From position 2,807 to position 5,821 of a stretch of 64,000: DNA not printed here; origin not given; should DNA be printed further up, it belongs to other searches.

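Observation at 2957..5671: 904-aa DnaG-like primase with a ~500-aa uncharacterised N-terminal domain, alone in a GC-rich island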

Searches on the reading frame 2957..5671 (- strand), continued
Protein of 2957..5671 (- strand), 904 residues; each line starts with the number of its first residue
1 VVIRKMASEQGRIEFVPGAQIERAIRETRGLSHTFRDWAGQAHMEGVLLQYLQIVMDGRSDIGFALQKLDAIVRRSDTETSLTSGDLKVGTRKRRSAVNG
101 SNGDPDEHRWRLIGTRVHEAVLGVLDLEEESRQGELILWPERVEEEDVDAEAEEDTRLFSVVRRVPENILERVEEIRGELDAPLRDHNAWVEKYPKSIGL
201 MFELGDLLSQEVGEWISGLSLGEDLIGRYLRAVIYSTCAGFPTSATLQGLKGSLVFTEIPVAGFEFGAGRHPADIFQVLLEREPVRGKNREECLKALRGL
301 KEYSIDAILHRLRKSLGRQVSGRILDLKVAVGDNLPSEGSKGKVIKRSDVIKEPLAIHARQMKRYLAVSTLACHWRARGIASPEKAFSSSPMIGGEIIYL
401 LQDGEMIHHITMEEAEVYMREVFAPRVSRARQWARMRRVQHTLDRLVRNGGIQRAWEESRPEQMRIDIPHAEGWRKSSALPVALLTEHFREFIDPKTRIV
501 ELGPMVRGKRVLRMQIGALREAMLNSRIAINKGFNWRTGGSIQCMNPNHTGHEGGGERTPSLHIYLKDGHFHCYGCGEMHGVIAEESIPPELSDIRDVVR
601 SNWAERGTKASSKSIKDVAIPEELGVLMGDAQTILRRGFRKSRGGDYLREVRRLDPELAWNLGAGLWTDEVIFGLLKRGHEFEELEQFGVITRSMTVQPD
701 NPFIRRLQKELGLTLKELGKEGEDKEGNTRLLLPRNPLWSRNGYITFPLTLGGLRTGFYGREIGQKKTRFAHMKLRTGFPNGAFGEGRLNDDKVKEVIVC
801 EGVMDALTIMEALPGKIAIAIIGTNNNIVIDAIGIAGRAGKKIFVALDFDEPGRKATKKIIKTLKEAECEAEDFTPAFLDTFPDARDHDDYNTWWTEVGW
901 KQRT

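Call 45: predict_structure(alignment_id=A1)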
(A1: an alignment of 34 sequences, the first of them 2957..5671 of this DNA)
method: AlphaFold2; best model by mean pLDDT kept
length: 904 residues; sequences in the alignment: 34
mean_pLDDT: 80.6   pTM: 0.67
mean pLDDT of the five models: 80.6, 79.5, 79.1, 78.6, 77.3
residues with pLDDT >= 90: 376; 70-90: 350; 50-70: 77; < 50: 101
segments of 3 or more residues with pLDDT < 50: 1-16, 91-106, 127-163, 339-341, 460-477, 552-555, 607-612
pLDDT, mean of each block of 10 residues (from residue 1): 27 46 82 86 79 74 88 73 75 38 49 76 55 30 28 37 65 89 84 90 86 66 82 88 84 85 81 90 87 86 89 92 94 64 79 93 95 92 91 95 92 95 89 85 78 60 31 41 90 92 85 94 91 86 87 58 88 86 88 73 50 61 92 95 95 96 96 96 93 92 95 92 83 92 94 92 72 86 92 93 96 95 84 88 93 91 88 96 94 95 84
secondary structure, 60 per line:
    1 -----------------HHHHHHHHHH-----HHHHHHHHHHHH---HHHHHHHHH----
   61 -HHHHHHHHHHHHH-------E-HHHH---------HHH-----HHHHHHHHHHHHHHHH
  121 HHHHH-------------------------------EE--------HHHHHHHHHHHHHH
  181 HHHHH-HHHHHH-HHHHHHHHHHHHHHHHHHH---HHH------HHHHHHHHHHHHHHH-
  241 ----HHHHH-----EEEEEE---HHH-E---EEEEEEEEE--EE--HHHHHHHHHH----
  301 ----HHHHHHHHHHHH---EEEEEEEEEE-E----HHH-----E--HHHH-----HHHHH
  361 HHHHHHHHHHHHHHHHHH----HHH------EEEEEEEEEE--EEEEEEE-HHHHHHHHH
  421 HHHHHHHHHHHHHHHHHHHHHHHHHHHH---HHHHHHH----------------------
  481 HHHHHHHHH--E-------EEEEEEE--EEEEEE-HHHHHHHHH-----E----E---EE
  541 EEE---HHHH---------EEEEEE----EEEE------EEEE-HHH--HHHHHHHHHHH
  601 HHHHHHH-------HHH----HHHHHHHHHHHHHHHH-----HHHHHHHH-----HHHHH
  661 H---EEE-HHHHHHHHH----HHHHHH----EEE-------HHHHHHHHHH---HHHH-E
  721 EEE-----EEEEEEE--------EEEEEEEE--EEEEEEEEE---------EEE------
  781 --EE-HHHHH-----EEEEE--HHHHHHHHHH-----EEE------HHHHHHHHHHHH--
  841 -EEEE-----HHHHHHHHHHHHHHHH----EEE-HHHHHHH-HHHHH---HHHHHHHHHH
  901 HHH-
elements in order (helices of 4 or more, strands of 3 or more residues): H18-27 H33-44 H48-56 H62-74 H84-87 H105-125 H167-185 H187-192 H194-212 H225-239 H245-249 E255-260 E272-280 H287-296 H305-316 E320-329 H347-350 H356-378 E392-401 E404-410 H412-448 H452-458 H481-489 E500-506 E509-514 H516-524 E539-543 H547-550 E560-565 E570-573 E580-583 H590-607 H622-637 H643-650 H656-661 E665-667 H669-677 H682-687 E692-694 H702-711 H715-718 E720-723 E729-735 E744-751 E754-762 E772-774 H786-790 E796-800 H803-812 E818-820 H827-838 E842-845 H851-866 E871-873 H875-881 H883-887 H891-903

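Call 78: fold_search(model_id=the predicted structure, library=pdb)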
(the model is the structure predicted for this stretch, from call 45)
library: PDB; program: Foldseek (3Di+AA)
matches with E <= 10: 280; with E <= 0.001: 6
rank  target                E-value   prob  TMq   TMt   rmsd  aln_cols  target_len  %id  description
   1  2au3                  1.3e-07  1.00  0.21  0.43  21.6       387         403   18  Crystal Structure of the Aquifex aeolicus primase (Zinc Binding and RNA Polymerase Domains) (released 2005-11-15)
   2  4e2k                  2.6e-06  1.00  0.22  0.56   4.6       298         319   16  The structure of the S. aureus DnaG RNA Polymerase Domain (released 2012-08-01)
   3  5guj                  3.0e-06  1.00  0.21  0.52   6.1       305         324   15  Crystal structure of the Bacillus subtilis DnaG RNA Polymerase Domain, natural degradation of full length DnaG (released 2017-04-19)
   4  5w34_A                5.5e-06  1.00  0.21  0.55   5.3       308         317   16  Crystal structure of the RNA polymerase domain (RPD) of Mycobacterium tuberculosis primase DnaG in complex with double (released 2018-03-28)
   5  4edg                  8.3e-06  1.00  0.20  0.52   6.5       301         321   17  The structure of the S. aureus DnaG RNA Polymerase Domain bound to ATP and Manganese (released 2012-07-25)
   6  8dvf_H                5.5e-04  1.00  0.15  0.35  21.1       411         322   15  T4 Bacteriophage primosome with single strand DNA, state 1 (released 2023-06-14)
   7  1nui_A                6.2e-03  1.00  0.12  0.40   7.0       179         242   16  Crystal Structure of the primase fragment of Bacteriophage T7 primase-helicase protein (released 2003-05-27)
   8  5ikn_G                7.7e-03  1.00  0.14  0.25   4.3       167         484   17  Crystal Structure of the T7 Replisome in the Absence of DNA (released 2016-12-07)
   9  1q57_A                8.0e-03  1.00  0.10  0.19   4.8       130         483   19  The Crystal Structure of the Bifunctional Primase-Helicase of Bacteriophage T7 (released 2003-11-25)
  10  1nui_B                9.2e-03  1.00  0.14  0.48   3.7       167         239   16  Crystal Structure of the primase fragment of Bacteriophage T7 primase-helicase protein (released 2003-05-27)
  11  6n9v_F                1.2e-02  1.00  0.11  0.22   2.9       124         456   21  Structure of bacteriophage T7 lagging-strand DNA polymerase (D5A/E7A) and gp4 (helicase/primase) bound to DNA includin (released 2019-03-06)
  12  7t8c_A                1.6e-02  1.00  0.13  0.21  20.1       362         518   12  Heptameric Human Twinkle Helicase Clinical Variant W315L (released 2022-07-27)
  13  7t8b_A                1.6e-02  0.99  0.15  0.25  17.6       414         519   12  Octameric Human Twinkle Helicase Clinical Variant W315L (released 2022-07-27)
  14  5ikn_F                3.1e-02  1.00  0.11  0.19   3.7       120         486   21  Crystal Structure of the T7 Replisome in the Absence of DNA (released 2016-12-07)
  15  7t8b_B                7.2e-02  0.96  0.14  0.22  18.2       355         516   14  Octameric Human Twinkle Helicase Clinical Variant W315L (released 2022-07-27)
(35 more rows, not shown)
